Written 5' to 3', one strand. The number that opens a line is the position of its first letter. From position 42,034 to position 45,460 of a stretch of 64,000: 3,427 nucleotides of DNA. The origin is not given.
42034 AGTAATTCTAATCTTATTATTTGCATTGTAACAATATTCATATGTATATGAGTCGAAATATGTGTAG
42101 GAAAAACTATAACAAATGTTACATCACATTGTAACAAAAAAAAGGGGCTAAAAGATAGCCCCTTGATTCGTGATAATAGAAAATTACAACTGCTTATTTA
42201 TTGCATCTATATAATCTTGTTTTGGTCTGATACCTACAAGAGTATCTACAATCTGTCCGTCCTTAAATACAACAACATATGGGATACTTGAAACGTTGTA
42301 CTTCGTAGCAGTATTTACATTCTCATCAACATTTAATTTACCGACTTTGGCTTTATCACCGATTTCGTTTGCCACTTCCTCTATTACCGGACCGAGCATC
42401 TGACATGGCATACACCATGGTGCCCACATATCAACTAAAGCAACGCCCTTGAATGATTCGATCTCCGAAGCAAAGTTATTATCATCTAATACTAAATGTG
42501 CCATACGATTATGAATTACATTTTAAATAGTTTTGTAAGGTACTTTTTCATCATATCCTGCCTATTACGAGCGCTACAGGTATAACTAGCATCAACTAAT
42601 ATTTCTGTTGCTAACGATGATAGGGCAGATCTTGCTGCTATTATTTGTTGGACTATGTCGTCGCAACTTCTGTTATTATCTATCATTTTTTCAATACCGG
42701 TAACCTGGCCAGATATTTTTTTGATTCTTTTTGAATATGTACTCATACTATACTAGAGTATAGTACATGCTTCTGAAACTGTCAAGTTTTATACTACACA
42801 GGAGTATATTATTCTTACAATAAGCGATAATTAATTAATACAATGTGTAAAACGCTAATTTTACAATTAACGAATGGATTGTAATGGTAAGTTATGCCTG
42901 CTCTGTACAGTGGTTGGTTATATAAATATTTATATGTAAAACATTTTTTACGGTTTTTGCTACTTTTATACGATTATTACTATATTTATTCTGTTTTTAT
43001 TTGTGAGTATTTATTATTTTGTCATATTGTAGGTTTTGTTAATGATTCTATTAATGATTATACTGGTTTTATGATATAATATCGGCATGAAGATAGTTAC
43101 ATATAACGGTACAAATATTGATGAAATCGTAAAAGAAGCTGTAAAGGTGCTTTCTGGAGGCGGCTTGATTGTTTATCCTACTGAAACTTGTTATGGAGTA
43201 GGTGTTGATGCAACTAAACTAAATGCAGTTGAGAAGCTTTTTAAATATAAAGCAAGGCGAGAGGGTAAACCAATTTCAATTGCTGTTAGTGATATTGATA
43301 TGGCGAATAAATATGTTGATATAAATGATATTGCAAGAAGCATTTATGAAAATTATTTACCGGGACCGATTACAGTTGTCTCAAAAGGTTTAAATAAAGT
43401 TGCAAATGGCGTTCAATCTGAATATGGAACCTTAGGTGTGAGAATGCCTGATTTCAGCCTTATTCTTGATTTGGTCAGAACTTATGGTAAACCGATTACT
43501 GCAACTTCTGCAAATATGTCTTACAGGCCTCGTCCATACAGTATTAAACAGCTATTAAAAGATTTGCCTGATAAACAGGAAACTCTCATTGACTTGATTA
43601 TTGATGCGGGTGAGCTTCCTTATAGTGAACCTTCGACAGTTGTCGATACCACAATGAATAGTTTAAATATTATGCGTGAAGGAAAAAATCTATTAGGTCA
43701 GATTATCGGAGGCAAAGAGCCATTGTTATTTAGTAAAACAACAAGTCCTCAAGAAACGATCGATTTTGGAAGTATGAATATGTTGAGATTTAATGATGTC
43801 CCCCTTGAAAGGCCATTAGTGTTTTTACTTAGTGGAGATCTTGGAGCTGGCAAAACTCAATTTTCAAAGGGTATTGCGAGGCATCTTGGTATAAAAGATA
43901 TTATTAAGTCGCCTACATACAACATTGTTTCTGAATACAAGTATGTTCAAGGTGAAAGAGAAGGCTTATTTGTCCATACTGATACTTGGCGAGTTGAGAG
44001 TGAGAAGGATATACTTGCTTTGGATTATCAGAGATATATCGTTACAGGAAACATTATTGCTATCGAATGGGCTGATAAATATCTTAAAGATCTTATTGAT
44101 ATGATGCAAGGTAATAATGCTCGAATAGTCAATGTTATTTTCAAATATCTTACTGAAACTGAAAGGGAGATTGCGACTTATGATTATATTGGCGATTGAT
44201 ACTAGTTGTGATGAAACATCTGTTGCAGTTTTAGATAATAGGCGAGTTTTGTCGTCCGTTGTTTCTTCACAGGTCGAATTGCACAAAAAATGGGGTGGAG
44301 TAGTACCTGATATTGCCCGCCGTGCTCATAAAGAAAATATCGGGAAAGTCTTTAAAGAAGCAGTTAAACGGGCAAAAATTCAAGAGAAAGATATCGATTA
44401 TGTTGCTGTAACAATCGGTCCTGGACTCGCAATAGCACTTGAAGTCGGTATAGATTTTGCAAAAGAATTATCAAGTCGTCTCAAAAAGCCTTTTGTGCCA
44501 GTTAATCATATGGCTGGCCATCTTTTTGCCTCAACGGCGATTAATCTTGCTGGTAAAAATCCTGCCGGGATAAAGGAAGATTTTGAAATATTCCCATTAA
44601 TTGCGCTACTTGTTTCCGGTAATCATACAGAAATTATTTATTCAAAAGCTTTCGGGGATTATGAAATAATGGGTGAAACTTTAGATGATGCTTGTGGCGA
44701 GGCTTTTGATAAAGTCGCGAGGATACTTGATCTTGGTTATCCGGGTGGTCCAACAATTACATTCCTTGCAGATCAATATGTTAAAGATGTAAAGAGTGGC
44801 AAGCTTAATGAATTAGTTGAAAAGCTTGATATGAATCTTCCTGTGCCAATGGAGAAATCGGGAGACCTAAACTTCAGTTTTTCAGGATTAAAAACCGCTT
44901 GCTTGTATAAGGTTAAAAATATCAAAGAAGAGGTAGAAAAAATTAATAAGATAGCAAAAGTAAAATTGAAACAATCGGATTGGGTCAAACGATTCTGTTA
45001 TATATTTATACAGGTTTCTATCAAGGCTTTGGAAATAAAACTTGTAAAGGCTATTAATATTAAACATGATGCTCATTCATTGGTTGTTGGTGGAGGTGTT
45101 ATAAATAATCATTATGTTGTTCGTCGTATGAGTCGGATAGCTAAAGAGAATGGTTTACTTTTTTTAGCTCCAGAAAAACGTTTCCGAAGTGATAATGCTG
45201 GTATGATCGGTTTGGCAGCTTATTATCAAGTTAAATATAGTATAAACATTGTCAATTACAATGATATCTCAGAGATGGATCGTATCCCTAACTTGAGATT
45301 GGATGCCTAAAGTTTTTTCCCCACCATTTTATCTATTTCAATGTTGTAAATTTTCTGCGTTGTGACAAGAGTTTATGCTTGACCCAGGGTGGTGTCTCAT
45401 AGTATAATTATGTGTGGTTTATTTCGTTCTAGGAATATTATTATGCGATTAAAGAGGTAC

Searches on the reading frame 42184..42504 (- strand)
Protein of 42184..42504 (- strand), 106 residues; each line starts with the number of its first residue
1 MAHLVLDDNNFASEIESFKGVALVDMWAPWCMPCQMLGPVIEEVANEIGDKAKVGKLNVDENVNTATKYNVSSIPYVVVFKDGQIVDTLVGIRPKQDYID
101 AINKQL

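Call 10: search_protein_families(library=pfam, proteins=[window:42184-42504:-])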
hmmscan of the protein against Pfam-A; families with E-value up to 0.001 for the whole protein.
window:42184-42504:- (106 aa): 4 families
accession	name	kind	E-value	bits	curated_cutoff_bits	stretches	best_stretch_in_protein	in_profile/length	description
PF00085.26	Thioredoxin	-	1.6e-26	92.7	23.5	1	4-103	3-102/103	Thioredoxin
PF13098.12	Thioredoxin_2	-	5.4e-07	30.3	27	1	22-100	8-102/104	Thioredoxin-like domain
PF13905.12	Thioredoxin_8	-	0.00041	21.1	27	0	22-53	4-35/94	Thioredoxin-like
PF13192.12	Thioredoxin_3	-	0.00069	20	24.8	1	29-85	8-59/76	Thioredoxin domain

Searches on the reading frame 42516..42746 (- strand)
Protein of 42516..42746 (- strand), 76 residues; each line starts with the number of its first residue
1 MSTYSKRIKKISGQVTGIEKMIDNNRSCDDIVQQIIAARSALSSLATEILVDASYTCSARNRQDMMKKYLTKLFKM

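Call 31: search_protein_families(library=pfam, proteins=[window:42516-42746:-], max_evalue=0.01)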
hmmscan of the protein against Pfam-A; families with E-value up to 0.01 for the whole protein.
window:42516-42746:- (76 aa): 1 family
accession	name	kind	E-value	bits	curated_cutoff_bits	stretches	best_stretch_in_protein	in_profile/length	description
PF02583.22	Trns_repr_metal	-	6.3e-19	68.6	22.8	1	4-63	5-64/78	Metal-sensitive transcriptional repressor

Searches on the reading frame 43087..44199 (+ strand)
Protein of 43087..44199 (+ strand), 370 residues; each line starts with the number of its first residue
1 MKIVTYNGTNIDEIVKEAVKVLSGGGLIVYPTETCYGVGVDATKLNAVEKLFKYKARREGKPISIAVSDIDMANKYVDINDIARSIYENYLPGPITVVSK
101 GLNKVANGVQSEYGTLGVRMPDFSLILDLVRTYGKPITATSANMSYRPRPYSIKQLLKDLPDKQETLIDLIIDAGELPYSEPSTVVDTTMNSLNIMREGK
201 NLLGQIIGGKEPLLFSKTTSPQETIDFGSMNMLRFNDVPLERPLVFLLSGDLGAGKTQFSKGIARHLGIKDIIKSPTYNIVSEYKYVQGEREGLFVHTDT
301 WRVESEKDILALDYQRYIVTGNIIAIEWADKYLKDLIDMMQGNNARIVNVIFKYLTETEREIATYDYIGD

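Call 10: search_protein_families(library=pfam, proteins=[window:43087-44199:+])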
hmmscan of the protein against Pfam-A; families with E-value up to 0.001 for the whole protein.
window:43087-44199:+ (370 aa): 2 families
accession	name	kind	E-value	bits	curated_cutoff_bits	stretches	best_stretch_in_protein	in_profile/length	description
PF01300.24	Sua5_yciO_yrdC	-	5.8e-46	156.6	25.1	1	21-199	2-178/178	Telomere recombination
PF02367.23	TsaE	-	7.3e-26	91.1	26.6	1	238-336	23-108/128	Threonylcarbamoyl adenosine biosynthesis protein TsaE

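Call 76: find_homologous_proteins(query=window:43087-44199:+, max_evalue=1e-60)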
Query window:43087-44199:+ (370 aa): 1854 proteins with E <= 1e-60 among 6738 candidates; the best 120 are listed.
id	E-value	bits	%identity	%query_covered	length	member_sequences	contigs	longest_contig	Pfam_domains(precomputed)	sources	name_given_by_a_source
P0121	2.3e-239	811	99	100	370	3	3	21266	PF01300.25,PF02367.24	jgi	-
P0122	7.1e-238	807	99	100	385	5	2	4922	PF01300.25,PF02367.24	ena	-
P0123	1.5e-212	723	87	100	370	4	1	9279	PF01300.25,PF02367.24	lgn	-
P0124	2.4e-146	506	60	99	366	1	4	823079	PF01300.25,PF02367.24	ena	-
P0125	5.9e-145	501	60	99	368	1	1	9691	PF01300.25,PF02367.24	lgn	-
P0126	4.1e-144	498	59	99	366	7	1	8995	PF01300.25,PF02367.24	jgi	jgi:L-threonylcarbamoyladenylate synthase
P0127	1.2e-142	493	60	99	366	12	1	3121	PF01300.25,PF02367.24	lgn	-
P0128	2.1e-142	493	59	99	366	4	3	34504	PF01300.25,PF02367.24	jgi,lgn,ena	-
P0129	1.1e-141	490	57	99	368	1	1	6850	PF01300.25,PF02367.24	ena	-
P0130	1.2e-141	490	58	99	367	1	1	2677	PF01300.25,PF02367.24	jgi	jgi:L-threonylcarbamoyladenylate synthase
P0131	1.8e-141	490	58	99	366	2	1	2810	PF01300.25,PF02367.24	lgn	-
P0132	2.3e-141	489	61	99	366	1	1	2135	PF01300.25,PF02367.24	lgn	-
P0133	6.8e-141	488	59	99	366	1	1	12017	PF01300.25,PF02367.24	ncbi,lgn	-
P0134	8.8e-141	487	59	99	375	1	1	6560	PF01300.25,PF02367.24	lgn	-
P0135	1.2e-140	487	57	99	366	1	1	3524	PF01300.25,PF02367.24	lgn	-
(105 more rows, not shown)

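Call 77: find_encoding_contigs(protein=P0123, flank=10000, max_places=4)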
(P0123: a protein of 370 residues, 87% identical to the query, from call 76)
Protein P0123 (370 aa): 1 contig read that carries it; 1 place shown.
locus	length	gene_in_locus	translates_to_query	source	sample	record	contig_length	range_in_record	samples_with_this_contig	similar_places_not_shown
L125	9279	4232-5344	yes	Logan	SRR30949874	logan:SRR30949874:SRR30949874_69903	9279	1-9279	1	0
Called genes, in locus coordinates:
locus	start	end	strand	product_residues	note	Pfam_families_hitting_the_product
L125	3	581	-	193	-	?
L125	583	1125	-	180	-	PF00561:Abhydrolase_1 (faint), PF06821:Ser_hydrolase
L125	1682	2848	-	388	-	PF05970:PIF1 (weak), PF13604:AAA_30, PF13245:AAA_19, PF01443:Viral_helicase1 (faint), PF18335:SH3_13 (weak), PF13538:UvrD_C_2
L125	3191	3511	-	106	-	PF00085:Thioredoxin, PF13098:Thioredoxin_2 (weak)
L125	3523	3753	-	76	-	PF02583:Trns_repr_metal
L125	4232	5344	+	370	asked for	PF01300:Sua5_yciO_yrdC, PF02367:TsaE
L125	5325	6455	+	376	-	PF00814:TsaD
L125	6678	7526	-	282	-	PF02485:Branch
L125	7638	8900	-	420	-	PF03952:Enolase_N, PF00113:Enolase_C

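Call 78: find_encoding_contigs(protein=P0124, flank=10000, max_places=2)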
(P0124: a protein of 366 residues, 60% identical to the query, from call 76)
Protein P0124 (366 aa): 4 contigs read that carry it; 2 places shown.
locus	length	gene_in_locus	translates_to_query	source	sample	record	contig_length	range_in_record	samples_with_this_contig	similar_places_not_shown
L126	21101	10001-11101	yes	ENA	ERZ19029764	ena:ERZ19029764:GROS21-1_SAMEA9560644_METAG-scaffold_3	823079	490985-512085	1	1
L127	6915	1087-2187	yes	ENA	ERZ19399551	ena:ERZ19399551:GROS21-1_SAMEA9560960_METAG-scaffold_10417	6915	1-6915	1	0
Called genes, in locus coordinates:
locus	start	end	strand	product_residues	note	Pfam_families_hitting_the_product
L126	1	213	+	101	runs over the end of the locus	-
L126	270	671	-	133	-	PF00270:DEAD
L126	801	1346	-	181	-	-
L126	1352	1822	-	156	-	-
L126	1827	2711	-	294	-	-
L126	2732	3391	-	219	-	-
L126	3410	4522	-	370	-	PF00753:Lactamase_B (faint)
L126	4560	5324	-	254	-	PF11463:R-HINP1I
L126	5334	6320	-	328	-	PF00145:DNA_methylase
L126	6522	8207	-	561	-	PF06418:CTP_synth_N, PF01656:CbiA (weak), PF00117:GATase, PF07722:Peptidase_C26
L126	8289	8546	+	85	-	-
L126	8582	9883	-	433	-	PF00595:PDZ, PF13180:PDZ_2, PF17820:PDZ_6, PF03572:Peptidase_S41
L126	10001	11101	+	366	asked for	PF01300:Sua5_yciO_yrdC, PF02367:TsaE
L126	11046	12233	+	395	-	PF00814:TsaD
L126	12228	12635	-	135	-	PF11969:DcpS_C, PF01230:HIT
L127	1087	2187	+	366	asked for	PF01300:Sua5_yciO_yrdC, PF02367:TsaE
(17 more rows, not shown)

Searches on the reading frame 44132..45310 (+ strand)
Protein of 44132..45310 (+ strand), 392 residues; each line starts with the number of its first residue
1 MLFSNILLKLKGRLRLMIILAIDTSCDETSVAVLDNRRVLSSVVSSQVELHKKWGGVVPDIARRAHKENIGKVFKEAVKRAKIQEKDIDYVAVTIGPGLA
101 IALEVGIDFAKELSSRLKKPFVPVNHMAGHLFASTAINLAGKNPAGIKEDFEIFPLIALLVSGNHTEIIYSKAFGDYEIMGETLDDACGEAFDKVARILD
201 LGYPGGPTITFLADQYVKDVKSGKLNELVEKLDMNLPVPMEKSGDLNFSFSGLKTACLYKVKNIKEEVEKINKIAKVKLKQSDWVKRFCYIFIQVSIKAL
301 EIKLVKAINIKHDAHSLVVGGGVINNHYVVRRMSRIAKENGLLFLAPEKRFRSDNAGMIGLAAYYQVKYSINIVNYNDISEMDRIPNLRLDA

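Call 10: search_protein_families(library=pfam, proteins=[window:44132-45310:+])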
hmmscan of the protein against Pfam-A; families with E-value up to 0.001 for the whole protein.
window:44132-45310:+ (392 aa): 2 families
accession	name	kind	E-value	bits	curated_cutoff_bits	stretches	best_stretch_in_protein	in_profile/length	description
PF00814.31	TsaD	-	9.6e-71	239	24.8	1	39-360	2-263/264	tRNA N6-adenosine threonylcarbamoyltransferase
PF01869.26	BcrAD_BadFG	-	0.00023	21.2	31.5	0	59-95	33-69/271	BadF/BadG/BcrA/BcrD ATPase family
